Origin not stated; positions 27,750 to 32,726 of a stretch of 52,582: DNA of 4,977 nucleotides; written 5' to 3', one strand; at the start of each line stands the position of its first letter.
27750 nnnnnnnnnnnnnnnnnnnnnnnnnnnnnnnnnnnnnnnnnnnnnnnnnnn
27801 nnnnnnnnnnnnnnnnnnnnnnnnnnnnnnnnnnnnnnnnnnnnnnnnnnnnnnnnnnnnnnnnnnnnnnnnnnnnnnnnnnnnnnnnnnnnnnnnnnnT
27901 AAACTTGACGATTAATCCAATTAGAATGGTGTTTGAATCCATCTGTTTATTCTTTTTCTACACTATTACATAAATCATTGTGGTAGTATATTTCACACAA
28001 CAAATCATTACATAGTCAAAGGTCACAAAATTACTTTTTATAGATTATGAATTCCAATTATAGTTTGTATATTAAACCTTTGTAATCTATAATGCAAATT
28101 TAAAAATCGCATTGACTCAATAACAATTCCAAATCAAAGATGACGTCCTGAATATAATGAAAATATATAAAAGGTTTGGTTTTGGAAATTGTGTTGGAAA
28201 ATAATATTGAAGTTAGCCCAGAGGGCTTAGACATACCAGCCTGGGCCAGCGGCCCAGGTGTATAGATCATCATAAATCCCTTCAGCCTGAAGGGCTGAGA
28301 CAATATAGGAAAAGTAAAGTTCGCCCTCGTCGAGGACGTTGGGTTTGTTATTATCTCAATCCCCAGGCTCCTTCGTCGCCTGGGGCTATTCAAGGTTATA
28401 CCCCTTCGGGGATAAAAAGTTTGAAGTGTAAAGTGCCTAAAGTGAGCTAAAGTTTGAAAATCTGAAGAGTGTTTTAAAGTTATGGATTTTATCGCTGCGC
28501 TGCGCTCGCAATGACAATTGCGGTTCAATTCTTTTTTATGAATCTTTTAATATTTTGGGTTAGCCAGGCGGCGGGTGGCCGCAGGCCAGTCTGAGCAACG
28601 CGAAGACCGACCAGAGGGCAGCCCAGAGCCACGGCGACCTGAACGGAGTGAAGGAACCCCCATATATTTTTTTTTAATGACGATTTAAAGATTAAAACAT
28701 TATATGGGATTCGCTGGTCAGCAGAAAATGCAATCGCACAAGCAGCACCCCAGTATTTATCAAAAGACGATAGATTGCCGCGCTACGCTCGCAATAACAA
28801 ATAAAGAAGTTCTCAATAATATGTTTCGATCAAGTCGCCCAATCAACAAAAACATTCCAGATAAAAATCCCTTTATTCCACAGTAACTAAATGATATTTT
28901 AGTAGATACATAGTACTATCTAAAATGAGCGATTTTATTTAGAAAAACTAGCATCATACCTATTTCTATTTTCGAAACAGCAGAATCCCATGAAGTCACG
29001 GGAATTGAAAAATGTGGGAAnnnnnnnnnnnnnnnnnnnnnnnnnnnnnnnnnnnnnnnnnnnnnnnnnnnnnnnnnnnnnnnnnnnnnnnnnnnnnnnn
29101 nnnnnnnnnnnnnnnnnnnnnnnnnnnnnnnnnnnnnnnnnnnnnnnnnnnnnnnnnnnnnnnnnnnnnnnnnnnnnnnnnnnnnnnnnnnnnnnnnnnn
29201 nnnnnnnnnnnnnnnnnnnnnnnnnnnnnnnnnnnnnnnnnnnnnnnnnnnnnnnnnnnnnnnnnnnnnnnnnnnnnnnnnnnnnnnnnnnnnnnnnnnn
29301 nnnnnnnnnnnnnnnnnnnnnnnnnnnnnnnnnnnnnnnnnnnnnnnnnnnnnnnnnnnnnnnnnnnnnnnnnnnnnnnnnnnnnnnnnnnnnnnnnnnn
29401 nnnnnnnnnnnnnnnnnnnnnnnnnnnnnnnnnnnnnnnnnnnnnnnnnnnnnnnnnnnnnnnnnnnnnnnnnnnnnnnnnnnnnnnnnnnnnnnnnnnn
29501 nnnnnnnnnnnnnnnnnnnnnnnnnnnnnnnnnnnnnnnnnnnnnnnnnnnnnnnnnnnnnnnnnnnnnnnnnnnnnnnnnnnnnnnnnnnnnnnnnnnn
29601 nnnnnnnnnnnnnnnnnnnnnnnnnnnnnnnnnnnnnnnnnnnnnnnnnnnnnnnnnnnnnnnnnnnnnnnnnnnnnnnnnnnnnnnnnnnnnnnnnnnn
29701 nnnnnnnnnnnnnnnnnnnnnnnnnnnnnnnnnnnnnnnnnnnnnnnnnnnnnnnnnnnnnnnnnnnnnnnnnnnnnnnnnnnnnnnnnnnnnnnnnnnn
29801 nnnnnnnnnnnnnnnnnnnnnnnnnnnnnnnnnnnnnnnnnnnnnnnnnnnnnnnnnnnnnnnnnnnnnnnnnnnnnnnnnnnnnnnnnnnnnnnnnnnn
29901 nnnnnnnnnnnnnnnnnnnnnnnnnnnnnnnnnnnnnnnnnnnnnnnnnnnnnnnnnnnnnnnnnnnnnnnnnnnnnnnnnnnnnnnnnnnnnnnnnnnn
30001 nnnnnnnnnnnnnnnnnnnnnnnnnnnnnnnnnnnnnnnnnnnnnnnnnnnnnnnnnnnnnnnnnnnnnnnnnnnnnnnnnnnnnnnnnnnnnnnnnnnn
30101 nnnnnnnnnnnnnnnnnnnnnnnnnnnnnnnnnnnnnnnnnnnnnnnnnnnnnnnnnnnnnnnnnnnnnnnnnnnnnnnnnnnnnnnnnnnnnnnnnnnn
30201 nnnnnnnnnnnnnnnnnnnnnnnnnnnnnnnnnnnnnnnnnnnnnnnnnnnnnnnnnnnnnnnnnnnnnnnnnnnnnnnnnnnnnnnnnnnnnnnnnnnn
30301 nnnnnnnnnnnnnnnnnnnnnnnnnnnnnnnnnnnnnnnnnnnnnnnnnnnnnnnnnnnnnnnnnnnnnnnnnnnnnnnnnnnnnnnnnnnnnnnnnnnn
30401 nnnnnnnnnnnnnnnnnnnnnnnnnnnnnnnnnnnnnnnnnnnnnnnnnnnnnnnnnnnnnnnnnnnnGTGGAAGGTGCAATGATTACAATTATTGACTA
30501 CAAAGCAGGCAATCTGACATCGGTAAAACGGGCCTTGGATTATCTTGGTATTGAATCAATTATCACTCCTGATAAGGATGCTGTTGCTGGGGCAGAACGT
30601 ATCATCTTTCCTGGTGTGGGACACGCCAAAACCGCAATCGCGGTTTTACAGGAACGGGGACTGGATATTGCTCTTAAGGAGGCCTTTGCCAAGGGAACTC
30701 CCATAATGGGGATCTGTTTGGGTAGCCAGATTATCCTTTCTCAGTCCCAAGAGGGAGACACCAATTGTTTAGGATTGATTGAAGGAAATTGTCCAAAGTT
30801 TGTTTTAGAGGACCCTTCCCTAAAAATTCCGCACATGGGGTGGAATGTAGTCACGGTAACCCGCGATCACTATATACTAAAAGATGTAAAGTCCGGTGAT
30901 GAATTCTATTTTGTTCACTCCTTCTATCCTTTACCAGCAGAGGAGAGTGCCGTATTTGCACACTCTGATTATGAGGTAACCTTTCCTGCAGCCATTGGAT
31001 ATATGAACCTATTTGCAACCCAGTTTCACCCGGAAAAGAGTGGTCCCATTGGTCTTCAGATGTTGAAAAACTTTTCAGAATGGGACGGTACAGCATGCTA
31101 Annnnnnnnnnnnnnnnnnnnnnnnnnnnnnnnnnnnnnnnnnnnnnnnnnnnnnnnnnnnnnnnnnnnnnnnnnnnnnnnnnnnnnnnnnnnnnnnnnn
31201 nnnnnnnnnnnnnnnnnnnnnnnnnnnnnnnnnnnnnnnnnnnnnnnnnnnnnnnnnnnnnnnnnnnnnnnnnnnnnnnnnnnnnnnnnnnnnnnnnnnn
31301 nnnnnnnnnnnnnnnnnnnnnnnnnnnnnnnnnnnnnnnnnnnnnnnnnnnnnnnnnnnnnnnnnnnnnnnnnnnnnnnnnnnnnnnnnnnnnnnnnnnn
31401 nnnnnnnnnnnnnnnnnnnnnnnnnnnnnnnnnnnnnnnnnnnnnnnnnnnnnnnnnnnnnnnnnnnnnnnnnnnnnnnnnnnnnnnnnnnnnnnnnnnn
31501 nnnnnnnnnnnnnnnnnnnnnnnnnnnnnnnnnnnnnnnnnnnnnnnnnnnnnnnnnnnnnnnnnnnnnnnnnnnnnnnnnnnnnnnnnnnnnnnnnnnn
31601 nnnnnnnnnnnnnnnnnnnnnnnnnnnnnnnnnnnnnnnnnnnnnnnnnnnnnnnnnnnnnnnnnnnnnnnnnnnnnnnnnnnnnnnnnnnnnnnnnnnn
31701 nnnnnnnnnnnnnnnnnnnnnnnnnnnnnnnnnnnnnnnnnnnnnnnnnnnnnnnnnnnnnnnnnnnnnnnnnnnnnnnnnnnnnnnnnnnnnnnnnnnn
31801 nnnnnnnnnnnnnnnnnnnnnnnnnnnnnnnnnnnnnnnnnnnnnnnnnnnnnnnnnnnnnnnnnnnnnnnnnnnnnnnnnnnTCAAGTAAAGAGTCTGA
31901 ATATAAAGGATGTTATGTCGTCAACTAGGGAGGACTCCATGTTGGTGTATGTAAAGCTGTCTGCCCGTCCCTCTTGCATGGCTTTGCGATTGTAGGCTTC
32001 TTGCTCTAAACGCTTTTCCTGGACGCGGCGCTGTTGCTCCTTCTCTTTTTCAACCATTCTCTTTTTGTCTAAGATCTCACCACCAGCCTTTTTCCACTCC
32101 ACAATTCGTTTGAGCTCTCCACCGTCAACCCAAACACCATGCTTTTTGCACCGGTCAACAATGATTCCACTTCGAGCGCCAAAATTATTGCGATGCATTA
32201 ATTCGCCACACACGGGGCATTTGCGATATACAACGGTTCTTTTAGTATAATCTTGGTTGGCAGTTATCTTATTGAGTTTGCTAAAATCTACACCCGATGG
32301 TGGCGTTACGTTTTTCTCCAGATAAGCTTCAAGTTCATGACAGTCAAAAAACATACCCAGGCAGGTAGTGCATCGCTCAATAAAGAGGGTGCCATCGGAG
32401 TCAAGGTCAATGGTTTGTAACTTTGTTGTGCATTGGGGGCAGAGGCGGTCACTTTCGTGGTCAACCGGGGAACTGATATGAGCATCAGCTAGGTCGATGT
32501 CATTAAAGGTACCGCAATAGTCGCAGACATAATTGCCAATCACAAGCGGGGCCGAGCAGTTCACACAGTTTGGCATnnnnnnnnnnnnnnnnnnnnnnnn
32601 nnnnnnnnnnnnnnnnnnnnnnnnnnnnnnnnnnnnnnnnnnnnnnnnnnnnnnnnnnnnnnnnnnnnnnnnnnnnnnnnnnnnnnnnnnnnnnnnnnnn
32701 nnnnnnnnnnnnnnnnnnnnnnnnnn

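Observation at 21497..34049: Two inverted copies of a GC-rich structured element bracket an 11.7 kb segment. Each sits ~180-270 nt upstream of, and co-oriented with, a gene.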

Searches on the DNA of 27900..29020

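Call 34: search_rna_families(source=window, start=27900, end=29020, threshold=evalue, max_evalue=10, show_alignments=2)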
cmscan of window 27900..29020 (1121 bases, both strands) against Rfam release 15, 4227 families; matches with E-value up to 10: 6.
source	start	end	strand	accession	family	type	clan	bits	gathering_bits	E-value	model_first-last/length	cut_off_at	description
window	28052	28093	-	RF01176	snR78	Gene; snRNA; snoRNA; CD-box;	CL00063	18.6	48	6.7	1-82/82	no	Small nucleolar RNA snR78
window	28049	28113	-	RF02822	Srn266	Gene; sRNA;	-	17.7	63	5.7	1-112/112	no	Streptococcus RNA 266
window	28856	28944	-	RF03749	MIR2617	Gene; miRNA;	-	17.3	46.5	9.9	1-86/86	no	MIR2617 microRNA precursor family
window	28203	28280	-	RF01137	sR21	Gene; snRNA; snoRNA; CD-box;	-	17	45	3.8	1-67/67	no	Small nucleolar RNA sR21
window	28522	28553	-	RF01377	CRISPR-DR64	Gene; CRISPR;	CL00015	16.6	40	9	1-37/37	no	CRISPR RNA direct repeat element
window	28980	29011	-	RF01338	CRISPR-DR25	Gene; CRISPR;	CL00014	16.5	36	5.2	1-25/25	no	CRISPR RNA direct repeat element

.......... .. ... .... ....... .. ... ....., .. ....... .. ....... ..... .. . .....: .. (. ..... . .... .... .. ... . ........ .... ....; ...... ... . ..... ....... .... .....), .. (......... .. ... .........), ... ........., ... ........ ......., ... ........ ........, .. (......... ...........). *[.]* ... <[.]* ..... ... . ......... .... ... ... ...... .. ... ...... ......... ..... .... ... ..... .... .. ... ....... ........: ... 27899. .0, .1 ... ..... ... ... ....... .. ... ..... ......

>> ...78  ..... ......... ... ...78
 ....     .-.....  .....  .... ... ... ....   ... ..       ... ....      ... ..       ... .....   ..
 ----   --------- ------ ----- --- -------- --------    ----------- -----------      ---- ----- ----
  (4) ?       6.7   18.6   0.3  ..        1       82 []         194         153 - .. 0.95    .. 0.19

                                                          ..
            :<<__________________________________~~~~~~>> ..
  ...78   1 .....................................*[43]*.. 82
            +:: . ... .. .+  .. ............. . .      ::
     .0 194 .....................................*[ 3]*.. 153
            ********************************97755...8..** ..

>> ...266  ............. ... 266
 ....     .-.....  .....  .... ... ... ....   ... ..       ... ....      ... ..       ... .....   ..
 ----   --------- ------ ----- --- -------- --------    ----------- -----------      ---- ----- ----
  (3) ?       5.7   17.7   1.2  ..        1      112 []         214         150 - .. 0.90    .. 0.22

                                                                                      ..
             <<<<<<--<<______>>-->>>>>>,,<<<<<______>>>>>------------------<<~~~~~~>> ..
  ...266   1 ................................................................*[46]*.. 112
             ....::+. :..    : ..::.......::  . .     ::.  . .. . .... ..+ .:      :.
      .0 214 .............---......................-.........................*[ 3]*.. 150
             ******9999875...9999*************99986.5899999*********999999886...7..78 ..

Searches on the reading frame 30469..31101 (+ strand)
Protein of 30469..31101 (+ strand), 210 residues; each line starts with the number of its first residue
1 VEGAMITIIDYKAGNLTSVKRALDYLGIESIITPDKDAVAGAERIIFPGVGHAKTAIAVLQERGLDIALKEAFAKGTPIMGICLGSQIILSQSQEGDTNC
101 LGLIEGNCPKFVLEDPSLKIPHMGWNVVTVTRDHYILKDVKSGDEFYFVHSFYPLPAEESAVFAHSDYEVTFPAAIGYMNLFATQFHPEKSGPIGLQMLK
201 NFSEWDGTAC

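Call 36: search_protein_families(library=pfam, proteins=[window:30469-31101:+])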
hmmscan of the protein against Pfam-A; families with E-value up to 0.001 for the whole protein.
window:30469-31101:+ (210 aa): 2 families
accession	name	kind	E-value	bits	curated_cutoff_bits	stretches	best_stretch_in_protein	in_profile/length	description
PF00117.34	GATase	-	3.5e-18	66.4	22.8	1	8-202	2-186/190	Glutamine amidotransferase class-I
PF07685.20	GATase_3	-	1.1e-06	28.9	27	1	32-90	29-89/196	CobB/CobQ-like glutamine amidotransferase domain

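Call 66: search_protein_families(library=ncbifam, proteins=[window:30469-31101:+], max_evalue=0.01)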
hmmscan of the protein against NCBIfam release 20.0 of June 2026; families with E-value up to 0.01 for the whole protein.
window:30469-31101:+ (210 aa): 21 families
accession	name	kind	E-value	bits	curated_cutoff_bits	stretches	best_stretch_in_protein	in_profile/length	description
TIGR01855.1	IMP_synth_hisH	equivalog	2.9e-64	216.5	105.4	1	6-205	1-198/198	imidazole glycerol phosphate synthase subunit HisH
NF010608.0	PRK14004.1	equivalog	7.9e-41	140.1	216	1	5-204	1-208/210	imidazole glycerol phosphate synthase subunit HisH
NF001975.0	PRK00758.1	equivalog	2.5e-08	33.8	198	1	5-92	3-84/185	GMP synthase subunit A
TIGR00888.1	guaA_Nterm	equivalog_domain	1e-07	31.6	172.15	1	6-92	1-86/188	glutamine-hydrolyzing GMP synthase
NF001989.1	PRK00784.1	equivalog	1.7e-07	30.3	273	1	27-90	272-335/480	cobyric acid synthase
TIGR03800.1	PLP_synth_Pdx2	equivalog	2.1e-06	27.8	105.55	1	14-93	9-86/184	pyridoxal 5'-phosphate synthase glutaminase subunit PdxT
NF000848.1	PRK00074.1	equivalog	5.6e-05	21.9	400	0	8-93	3-87/512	glutamine-hydrolyzing GMP synthase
TIGR00566.1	trpG_papA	subfamily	5.7e-05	23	121.05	1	62-202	59-189/192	glutamine amidotransferase of anthranilate synthase or aminodeoxychorismate synthase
NF004169.0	PRK05637.1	equivalog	0.00021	21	332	1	45-157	50-154/210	anthranilate synthase component II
TIGR01368.1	CPSaseIIsmall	equivalog_domain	0.00024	20.2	307.35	0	69-97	239-266/361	glutamine-hydrolyzing carbamoyl-phosphate synthase small subunit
NF006462.0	PRK08857.1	equivalog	0.00049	19.8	345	1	61-202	57-189/193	aminodeoxychorismate/anthranilate synthase component II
TIGR00313.1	cobQ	equivalog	0.0009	18.2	309.9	1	36-90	279-333/477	cobyric acid synthase CobQ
TIGR01815.1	TrpE-clade3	equivalog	0.0011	17.1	739.15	1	68-202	580-704/717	anthranilate synthase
NF005799.0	PRK07649.1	equivalog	0.0015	18.1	327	1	60-202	56-184/195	aminodeoxychorismate/anthranilate synthase component II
TIGR01737.1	FGAM_synth_I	equivalog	0.0017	17.7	177.8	1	19-91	17-93/228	phosphoribosylformylglycinamidine synthase I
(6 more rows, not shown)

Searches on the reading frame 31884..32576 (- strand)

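Call 36: search_protein_families(library=pfam, proteins=[window:31884-32576:-])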
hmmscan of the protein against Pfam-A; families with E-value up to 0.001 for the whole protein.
window:31884-32576:- (230 aa): 2 families
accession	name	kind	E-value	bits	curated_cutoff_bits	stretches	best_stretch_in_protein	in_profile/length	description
PF13453.11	Zn_ribbon_TFIIB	-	6.6e-14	51.5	22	2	46-88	2-41/41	Transcription factor zinc-finger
PF12773.13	DZR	-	7.5e-06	26.5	27.3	0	3-22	26-45/45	Double zinc ribbon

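Call 65: search_protein_families(library=padloc, proteins=[window:31884-32576:-], max_evalue=0.01)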
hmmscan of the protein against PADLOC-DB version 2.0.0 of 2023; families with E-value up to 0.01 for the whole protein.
window:31884-32576:- (230 aa): 0 families
